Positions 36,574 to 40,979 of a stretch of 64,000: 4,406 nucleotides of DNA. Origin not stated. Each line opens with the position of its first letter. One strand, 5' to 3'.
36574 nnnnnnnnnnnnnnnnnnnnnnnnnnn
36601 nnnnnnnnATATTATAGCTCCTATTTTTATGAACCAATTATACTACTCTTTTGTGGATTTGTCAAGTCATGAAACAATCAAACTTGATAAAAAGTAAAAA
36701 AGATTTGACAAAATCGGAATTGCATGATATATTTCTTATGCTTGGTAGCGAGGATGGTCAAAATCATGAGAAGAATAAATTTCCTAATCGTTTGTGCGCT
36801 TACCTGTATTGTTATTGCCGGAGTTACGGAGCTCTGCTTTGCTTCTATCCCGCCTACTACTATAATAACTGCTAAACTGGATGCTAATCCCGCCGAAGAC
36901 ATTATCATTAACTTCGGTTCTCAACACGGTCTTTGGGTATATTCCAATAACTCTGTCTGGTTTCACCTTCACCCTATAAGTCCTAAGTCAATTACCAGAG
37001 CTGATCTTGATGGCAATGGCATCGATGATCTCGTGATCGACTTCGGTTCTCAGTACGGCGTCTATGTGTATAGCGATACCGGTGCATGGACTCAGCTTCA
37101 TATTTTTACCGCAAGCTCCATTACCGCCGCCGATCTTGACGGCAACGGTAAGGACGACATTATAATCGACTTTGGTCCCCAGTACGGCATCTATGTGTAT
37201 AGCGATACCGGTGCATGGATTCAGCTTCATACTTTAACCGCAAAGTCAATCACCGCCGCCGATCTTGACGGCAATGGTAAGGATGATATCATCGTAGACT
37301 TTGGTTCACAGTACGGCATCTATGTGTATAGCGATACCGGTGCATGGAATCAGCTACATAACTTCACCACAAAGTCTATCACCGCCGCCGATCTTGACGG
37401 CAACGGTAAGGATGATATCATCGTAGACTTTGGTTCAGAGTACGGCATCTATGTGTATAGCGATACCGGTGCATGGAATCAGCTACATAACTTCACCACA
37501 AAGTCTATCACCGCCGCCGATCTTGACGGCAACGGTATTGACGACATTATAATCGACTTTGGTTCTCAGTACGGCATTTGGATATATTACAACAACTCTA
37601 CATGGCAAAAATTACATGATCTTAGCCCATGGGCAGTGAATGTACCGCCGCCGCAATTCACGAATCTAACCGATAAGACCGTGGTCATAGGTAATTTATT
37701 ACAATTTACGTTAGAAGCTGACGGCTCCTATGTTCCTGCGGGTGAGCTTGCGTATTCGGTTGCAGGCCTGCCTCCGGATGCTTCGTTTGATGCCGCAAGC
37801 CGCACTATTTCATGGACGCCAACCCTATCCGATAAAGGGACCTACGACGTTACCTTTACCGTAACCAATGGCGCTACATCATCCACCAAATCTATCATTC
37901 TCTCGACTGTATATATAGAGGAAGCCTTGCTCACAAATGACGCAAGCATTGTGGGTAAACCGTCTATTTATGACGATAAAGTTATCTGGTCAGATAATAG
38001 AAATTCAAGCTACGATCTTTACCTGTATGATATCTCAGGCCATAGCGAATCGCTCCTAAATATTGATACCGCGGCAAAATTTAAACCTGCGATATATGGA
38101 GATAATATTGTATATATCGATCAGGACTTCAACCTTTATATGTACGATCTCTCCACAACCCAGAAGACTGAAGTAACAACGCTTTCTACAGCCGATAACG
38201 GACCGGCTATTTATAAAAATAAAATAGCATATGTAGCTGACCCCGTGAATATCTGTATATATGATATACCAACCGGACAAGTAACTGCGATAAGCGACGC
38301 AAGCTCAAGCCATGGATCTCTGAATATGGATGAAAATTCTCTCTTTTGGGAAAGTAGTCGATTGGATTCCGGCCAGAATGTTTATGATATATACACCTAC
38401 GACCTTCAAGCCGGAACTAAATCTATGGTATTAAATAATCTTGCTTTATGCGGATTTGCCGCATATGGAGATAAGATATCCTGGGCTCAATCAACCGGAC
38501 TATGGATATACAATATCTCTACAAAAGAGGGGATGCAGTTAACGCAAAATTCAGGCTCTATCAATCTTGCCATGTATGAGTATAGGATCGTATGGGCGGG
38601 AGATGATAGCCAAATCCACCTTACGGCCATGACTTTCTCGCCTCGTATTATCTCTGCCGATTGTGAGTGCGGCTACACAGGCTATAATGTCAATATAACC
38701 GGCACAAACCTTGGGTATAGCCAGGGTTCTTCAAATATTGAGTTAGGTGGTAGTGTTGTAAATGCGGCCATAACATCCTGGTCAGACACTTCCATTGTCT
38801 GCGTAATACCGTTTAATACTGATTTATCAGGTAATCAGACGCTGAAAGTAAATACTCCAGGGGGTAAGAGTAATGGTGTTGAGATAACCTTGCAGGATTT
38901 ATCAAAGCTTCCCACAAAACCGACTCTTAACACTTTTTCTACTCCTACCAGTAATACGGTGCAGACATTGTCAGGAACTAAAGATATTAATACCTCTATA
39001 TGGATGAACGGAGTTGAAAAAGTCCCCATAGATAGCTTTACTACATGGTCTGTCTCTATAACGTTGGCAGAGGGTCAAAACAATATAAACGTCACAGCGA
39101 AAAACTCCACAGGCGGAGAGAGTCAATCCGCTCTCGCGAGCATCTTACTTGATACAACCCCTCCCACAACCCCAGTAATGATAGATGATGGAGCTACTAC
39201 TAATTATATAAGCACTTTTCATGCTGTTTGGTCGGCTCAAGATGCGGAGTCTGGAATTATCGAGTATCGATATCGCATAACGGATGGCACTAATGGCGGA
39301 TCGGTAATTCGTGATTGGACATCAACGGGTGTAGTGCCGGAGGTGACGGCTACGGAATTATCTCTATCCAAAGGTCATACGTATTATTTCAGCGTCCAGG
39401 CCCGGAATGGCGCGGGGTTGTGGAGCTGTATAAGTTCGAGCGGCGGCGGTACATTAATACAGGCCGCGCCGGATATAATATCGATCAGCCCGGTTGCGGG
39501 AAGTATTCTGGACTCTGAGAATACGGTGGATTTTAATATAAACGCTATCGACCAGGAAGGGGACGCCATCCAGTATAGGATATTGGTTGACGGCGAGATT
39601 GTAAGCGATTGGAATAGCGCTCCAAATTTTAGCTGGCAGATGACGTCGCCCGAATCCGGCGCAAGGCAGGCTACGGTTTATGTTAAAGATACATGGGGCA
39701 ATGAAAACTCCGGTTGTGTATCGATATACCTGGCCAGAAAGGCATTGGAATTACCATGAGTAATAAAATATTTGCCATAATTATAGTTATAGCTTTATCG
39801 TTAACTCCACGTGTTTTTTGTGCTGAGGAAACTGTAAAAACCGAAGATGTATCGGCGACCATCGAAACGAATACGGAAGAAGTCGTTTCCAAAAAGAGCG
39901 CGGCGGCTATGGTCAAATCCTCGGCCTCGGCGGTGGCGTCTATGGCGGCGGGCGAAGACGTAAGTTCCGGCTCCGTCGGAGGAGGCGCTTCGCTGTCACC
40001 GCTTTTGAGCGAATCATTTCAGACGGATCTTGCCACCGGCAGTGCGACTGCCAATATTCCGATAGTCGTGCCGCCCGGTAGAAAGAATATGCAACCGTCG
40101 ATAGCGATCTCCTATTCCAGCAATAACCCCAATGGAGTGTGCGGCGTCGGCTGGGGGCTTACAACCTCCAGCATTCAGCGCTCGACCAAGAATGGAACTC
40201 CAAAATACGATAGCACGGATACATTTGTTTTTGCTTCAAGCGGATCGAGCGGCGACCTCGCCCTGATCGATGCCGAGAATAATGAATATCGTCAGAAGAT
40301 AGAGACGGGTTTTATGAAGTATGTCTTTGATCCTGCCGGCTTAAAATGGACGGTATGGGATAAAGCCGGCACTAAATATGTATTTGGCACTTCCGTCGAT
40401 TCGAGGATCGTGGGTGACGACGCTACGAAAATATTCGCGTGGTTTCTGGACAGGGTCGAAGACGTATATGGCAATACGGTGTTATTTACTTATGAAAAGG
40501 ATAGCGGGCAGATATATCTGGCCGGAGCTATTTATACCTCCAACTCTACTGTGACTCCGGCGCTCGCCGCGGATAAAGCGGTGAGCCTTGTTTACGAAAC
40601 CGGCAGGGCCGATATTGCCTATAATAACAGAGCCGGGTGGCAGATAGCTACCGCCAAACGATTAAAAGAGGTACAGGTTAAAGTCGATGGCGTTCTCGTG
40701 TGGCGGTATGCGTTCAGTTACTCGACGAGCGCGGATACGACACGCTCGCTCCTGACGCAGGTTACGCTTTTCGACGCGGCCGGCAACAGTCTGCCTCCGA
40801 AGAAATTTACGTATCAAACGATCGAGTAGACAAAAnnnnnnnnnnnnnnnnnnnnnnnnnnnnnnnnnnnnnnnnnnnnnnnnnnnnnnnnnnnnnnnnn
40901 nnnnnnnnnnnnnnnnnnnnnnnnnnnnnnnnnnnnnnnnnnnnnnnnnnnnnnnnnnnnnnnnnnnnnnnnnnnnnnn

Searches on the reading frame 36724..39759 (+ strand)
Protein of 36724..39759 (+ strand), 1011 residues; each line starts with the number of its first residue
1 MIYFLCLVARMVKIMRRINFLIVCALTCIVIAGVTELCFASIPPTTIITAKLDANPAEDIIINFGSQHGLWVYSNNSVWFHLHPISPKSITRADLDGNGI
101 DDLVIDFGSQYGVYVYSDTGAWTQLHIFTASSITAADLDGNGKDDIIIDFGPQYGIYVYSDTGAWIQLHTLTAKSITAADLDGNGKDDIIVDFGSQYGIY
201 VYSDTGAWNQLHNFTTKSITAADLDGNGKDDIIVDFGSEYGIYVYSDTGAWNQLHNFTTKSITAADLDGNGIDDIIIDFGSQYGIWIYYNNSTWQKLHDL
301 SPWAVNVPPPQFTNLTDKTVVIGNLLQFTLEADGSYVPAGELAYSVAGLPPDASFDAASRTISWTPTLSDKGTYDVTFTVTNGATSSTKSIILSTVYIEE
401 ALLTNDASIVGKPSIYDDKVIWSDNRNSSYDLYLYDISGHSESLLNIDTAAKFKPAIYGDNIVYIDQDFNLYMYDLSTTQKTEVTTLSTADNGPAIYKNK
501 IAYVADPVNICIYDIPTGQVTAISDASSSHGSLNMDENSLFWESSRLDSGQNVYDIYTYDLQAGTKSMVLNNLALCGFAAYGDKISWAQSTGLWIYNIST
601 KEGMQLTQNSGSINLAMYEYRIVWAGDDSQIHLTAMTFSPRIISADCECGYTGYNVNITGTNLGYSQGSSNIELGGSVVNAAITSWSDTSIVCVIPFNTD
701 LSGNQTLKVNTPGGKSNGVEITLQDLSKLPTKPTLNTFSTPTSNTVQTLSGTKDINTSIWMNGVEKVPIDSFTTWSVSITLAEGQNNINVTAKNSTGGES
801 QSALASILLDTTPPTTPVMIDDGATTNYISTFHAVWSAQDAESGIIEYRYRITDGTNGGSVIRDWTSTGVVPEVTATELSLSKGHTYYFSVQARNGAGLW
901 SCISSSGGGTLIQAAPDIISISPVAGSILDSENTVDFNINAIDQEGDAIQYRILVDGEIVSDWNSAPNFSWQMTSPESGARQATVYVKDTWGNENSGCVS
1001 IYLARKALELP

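Call 6: search_protein_families(library=pfam, proteins=[window:36724-39759:+], max_evalue=0.1)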
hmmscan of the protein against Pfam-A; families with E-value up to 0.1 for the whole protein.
window:36724-39759:+ (1011 aa): 10 families
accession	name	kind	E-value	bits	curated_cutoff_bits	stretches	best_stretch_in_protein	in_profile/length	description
PF01839.29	FG-GAP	-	4.2e-14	52.5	22.1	4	131-148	3-20/37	FG-GAP repeat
PF13517.12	FG-GAP_3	-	1.9e-13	51.2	26.9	3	94-148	1-61/61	FG-GAP-like repeat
PF05345.18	He_PIG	-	3.1e-10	40.8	24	1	309-392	1-92/96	Putative Ig domain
PF01833.30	TIG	-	8.2e-06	26.2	20.9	1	640-718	1-79/84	IPT/TIG domain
PF09136.16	Glucodextran_B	-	0.00032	21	27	1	745-801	17-74/83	Glucodextranase, domain B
PF00801.26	PKD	-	0.0012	19.3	23.5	0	926-997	8-75/80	PKD domain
PF19077.6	Big_13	-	0.0034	18.3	27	0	768-811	57-102/102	Bacterial Ig-like domain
PF00041.27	fn3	-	0.0047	17.5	25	1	831-898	15-73/84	Fibronectin type III domain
PF17963.7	Big_9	-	0.0073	17.6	23.6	1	316-389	15-84/89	Bacterial Ig domain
PF20756.2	SusG_CBM58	-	0.0082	16.7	24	0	182-219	57-94/117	Alpha-amylase SusG, CBM58 domain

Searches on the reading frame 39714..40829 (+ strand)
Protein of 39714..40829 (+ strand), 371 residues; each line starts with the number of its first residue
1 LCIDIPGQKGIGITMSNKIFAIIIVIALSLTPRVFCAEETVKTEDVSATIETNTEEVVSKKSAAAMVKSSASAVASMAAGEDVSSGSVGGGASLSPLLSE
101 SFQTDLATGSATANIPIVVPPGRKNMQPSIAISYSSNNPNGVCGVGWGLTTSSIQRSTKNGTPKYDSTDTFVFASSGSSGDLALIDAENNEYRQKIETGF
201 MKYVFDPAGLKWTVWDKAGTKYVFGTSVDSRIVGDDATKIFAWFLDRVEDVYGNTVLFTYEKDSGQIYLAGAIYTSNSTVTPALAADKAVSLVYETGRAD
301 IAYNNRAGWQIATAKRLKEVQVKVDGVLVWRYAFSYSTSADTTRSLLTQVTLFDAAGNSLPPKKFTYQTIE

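Call 6: search_protein_families(library=pfam, proteins=[window:39714-40829:+], max_evalue=0.1)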
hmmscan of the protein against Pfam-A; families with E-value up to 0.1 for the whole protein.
window:39714-40829:+ (371 aa): 1 family
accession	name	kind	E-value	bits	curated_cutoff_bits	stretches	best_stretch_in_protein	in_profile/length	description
PF03534.18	SpvB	-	1e-27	97.5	22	1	107-266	3-183/287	Salmonella virulence plasmid 65kDa B protein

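Call 88: search_protein_families(library=ncbifam, proteins=[window:39756-40829:+], max_evalue=0.001)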
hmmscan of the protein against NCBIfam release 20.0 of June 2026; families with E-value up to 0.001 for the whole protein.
window:39756-40829:+ (357 aa): 1 family
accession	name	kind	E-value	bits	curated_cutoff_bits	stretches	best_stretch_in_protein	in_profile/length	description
NF011780.0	PRK15244.1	equivalog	7.3e-09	34.8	1133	1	95-158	34-96/591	SPI-2 type III secretion system effector NAD(+)--protein-arginine ADP-ribosyltransferase SpvB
